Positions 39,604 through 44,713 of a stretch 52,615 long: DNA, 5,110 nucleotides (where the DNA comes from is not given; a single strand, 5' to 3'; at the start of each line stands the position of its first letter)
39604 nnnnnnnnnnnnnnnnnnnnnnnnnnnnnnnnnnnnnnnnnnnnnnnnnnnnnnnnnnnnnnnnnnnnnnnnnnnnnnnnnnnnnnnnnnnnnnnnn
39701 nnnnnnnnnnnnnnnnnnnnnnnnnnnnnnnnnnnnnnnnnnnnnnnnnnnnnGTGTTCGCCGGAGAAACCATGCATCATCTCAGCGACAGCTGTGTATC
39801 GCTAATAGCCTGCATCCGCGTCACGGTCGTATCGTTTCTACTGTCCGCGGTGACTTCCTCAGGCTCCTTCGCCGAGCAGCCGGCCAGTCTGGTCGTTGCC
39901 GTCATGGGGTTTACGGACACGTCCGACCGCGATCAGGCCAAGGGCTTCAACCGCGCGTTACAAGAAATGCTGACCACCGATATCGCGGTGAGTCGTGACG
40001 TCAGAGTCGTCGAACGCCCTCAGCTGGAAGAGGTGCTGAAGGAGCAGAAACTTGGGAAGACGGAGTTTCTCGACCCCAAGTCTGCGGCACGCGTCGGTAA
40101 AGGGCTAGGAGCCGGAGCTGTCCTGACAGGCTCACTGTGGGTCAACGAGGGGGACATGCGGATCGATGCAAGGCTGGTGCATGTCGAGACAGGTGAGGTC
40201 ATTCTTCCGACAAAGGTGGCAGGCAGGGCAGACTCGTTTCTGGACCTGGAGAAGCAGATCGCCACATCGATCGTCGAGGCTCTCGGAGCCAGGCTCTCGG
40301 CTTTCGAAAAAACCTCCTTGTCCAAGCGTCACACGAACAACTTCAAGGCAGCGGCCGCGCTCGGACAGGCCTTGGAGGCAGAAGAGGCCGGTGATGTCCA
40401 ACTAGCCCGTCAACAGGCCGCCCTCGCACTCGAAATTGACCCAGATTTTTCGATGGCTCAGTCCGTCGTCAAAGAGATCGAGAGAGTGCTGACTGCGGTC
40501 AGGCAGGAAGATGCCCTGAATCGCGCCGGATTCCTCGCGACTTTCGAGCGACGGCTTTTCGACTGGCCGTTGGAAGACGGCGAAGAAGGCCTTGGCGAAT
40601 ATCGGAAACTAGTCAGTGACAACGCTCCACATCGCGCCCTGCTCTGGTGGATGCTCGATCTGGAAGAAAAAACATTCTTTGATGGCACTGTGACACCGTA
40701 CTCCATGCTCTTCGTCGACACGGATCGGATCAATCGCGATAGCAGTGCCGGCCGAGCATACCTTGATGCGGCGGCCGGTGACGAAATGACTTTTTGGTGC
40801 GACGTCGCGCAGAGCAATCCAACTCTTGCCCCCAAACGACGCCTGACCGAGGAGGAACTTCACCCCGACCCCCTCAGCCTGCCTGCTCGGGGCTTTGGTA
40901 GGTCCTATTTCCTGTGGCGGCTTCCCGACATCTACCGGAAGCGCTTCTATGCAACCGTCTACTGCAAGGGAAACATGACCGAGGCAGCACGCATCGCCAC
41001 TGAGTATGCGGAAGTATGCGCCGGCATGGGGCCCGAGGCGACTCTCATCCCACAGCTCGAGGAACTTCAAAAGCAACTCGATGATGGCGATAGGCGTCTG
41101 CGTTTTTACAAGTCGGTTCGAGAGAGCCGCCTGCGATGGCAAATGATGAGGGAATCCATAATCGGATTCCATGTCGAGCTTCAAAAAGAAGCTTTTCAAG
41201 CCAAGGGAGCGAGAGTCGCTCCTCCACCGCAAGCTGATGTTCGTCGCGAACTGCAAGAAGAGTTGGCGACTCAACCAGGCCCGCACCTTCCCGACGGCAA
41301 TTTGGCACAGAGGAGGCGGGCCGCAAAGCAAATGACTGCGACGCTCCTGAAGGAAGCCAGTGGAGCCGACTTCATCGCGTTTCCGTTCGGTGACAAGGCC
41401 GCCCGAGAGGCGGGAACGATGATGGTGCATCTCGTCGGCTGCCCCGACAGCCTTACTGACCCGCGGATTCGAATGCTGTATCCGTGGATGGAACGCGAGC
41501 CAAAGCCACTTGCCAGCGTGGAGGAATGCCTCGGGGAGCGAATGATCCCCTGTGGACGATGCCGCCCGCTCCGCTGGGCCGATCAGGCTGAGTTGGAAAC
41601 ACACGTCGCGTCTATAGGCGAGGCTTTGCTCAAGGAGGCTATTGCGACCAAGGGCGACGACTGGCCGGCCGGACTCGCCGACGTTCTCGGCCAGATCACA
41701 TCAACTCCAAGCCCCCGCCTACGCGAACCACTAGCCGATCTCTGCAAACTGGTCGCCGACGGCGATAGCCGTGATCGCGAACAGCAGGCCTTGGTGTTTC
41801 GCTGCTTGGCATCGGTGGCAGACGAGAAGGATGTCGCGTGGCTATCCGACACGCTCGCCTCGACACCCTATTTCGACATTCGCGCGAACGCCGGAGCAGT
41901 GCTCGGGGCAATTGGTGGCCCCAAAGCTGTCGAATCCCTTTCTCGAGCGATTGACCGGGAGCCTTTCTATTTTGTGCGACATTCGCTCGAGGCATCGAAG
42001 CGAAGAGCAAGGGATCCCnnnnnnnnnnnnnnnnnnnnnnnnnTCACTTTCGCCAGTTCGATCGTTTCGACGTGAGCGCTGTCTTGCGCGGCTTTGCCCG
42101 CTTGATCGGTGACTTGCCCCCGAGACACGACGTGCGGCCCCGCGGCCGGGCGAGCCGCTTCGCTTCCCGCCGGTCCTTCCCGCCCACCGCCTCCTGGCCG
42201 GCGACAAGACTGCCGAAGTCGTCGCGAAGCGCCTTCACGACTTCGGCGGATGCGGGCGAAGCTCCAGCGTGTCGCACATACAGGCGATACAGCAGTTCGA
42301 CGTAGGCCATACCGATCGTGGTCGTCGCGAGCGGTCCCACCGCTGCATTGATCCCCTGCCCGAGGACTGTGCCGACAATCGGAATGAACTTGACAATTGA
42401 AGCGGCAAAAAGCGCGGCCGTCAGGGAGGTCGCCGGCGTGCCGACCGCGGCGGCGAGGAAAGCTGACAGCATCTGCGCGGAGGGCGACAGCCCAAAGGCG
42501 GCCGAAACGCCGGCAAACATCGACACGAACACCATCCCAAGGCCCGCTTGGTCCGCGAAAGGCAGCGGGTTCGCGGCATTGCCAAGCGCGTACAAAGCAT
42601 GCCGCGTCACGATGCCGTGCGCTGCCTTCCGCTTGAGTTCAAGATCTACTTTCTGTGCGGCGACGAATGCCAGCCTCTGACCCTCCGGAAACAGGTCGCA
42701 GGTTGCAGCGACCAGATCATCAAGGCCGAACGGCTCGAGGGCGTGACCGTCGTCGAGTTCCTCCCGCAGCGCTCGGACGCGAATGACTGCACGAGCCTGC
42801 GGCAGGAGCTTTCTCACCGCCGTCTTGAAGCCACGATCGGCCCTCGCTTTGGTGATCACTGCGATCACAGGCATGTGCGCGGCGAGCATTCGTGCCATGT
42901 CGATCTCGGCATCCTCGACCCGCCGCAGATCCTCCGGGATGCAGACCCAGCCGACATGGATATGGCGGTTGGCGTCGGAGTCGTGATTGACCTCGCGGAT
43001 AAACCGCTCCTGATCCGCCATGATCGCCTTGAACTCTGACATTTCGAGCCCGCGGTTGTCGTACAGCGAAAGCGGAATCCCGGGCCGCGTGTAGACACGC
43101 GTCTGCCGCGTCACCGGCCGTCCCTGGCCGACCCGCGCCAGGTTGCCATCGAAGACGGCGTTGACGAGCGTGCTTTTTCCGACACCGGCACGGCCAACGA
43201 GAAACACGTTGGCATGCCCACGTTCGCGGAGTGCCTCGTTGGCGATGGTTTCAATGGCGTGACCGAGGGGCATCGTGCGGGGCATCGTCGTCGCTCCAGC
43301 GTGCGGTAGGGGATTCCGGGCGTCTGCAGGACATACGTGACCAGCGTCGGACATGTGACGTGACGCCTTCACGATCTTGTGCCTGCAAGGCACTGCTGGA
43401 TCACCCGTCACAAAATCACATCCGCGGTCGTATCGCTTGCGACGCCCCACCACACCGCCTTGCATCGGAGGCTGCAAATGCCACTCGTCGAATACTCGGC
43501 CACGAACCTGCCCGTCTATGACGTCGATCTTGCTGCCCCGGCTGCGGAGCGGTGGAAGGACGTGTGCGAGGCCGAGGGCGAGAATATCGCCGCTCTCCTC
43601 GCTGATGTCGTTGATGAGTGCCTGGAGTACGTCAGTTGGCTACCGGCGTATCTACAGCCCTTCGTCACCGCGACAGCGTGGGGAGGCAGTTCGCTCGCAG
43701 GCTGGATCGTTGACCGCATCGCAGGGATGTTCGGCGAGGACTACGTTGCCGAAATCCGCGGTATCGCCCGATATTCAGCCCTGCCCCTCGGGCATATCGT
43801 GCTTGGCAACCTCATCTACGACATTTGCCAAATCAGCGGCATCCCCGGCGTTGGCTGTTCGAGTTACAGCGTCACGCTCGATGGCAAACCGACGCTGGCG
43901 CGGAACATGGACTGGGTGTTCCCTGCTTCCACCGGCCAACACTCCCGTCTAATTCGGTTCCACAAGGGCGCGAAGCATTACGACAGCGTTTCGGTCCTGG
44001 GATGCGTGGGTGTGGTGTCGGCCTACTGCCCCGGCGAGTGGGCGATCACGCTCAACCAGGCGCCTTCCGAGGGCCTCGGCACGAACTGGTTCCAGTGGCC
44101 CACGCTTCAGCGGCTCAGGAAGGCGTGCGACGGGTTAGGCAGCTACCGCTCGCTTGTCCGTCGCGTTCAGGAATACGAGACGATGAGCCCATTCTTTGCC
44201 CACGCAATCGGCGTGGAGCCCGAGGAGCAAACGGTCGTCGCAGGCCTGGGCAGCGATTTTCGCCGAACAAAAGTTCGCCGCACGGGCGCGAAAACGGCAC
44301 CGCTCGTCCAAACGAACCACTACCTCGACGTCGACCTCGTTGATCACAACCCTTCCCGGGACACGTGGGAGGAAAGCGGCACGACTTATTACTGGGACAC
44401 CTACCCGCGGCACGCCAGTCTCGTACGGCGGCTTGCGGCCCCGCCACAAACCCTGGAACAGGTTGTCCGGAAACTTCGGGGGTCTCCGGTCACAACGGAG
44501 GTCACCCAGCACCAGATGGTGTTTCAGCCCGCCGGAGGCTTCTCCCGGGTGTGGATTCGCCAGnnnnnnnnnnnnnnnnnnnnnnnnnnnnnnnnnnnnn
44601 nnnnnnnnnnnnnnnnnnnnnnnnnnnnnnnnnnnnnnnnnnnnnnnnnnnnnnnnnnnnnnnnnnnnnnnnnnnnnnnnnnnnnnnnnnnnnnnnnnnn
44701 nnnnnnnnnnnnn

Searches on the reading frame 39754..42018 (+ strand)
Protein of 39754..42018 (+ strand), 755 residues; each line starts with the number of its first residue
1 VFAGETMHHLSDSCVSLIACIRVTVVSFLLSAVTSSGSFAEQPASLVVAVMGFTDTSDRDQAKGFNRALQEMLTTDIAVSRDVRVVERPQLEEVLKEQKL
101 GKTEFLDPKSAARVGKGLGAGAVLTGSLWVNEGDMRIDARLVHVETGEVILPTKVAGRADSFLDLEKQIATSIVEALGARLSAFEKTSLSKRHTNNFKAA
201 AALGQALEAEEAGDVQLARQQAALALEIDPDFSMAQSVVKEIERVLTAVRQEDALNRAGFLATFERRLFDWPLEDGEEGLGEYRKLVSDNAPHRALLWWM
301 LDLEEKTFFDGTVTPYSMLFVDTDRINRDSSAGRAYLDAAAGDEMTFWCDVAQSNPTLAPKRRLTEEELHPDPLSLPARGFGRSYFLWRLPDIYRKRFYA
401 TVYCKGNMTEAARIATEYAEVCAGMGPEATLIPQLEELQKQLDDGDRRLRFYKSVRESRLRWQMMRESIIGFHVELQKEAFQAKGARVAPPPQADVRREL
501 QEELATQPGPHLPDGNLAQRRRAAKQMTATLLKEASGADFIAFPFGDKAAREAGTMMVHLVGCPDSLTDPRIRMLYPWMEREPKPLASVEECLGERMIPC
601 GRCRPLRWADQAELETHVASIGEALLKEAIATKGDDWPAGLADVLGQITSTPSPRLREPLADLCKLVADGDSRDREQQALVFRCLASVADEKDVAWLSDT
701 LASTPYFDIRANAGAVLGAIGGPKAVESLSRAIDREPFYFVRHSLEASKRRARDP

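Call 67: search_protein_families(library=padloc, proteins=[window:39754-42018:+], max_evalue=0.01)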
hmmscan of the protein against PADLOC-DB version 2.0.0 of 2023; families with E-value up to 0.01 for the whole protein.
window:39754-42018:+ (755 aa): 0 families

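Call 71: search_protein_families(library=pfam, proteins=[window:39754-42018:+], max_evalue=0.01)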
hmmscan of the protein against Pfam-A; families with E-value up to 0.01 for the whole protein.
window:39754-42018:+ (755 aa): 3 families
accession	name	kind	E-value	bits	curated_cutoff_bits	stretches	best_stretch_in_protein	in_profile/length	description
PF03783.19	CsgG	-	3.3e-12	46.6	20.8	1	45-128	9-98/210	Curli production assembly/transport component CsgG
PF13646.12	HEAT_2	-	5.8e-07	30.1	27.7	1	672-746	11-84/88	HEAT repeats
PF17680.6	FlgO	-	1.4e-06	28.6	22.6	1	44-150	18-118/130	FlgO protein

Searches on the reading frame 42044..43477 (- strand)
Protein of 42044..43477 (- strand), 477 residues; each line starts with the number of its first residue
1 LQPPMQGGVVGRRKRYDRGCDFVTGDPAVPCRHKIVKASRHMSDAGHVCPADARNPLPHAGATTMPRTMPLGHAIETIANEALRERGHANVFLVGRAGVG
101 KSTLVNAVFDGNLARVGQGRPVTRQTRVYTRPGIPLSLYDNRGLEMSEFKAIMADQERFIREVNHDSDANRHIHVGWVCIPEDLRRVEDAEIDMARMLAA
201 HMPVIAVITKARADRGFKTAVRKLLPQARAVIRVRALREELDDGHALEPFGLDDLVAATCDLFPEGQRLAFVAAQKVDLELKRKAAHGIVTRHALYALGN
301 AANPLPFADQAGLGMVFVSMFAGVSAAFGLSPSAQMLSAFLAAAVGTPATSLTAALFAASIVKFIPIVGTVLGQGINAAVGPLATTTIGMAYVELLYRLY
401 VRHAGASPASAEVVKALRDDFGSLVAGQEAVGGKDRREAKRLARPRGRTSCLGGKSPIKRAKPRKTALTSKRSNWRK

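Call 67: search_protein_families(library=padloc, proteins=[window:42044-43477:-], max_evalue=0.01)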
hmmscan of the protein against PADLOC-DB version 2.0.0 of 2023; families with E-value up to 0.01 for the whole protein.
window:42044-43477:- (477 aa): 2 families
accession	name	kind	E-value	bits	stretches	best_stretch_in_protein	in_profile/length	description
PDLC03841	LeoBC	-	9.1e-07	26.4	1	83-140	72-128/601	-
PDLC04140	mad8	-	0.0031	15.1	1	69-239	4-125/314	mads_8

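Call 71: search_protein_families(library=pfam, proteins=[window:42044-43477:-], max_evalue=0.01)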
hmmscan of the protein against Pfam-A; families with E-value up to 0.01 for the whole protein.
window:42044-43477:- (477 aa): 7 families
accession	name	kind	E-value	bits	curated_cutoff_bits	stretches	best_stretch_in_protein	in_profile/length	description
PF01926.29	MMR_HSR1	-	1.3e-07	32.1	21.9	1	91-210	2-113/113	50S ribosome-binding GTPase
PF13191.12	AAA_16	-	0.00017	22.6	32.6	1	82-110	19-46/167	AAA ATPase domain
PF03193.22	RsgA_GTPase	-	0.00056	20.2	30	1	89-118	107-136/174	RsgA GTPase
PF00735.24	Septin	-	0.00081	19.2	26.2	0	90-116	6-32/280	Septin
PF05128.17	DUF697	-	0.00093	19.4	27.7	1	272-416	9-155/162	Domain of unknown function (DUF697)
PF00931.28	NB-ARC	-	0.0038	17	23.5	1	75-110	5-40/248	NB-ARC domain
PF13555.12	AAA_29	-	0.0054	16.9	27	0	86-108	22-42/61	P-loop containing region of AAA domain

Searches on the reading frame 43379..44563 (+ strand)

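Call 67: search_protein_families(library=padloc, proteins=[window:43379-44563:+], max_evalue=0.01)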
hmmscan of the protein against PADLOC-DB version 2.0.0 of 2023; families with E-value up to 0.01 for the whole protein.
window:43379-44563:+ (395 aa): 0 families

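Call 71: search_protein_families(library=pfam, proteins=[window:43379-44563:+], max_evalue=0.01)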
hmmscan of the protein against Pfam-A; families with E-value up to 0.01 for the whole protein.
window:43379-44563:+ (395 aa): 1 family
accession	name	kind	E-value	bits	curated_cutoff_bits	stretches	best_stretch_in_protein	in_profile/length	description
PF15508.11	NAAA-beta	-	3.6e-07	30.9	27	1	43-92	2-52/63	beta subunit of N-acylethanolamine-hydrolyzing acid amidase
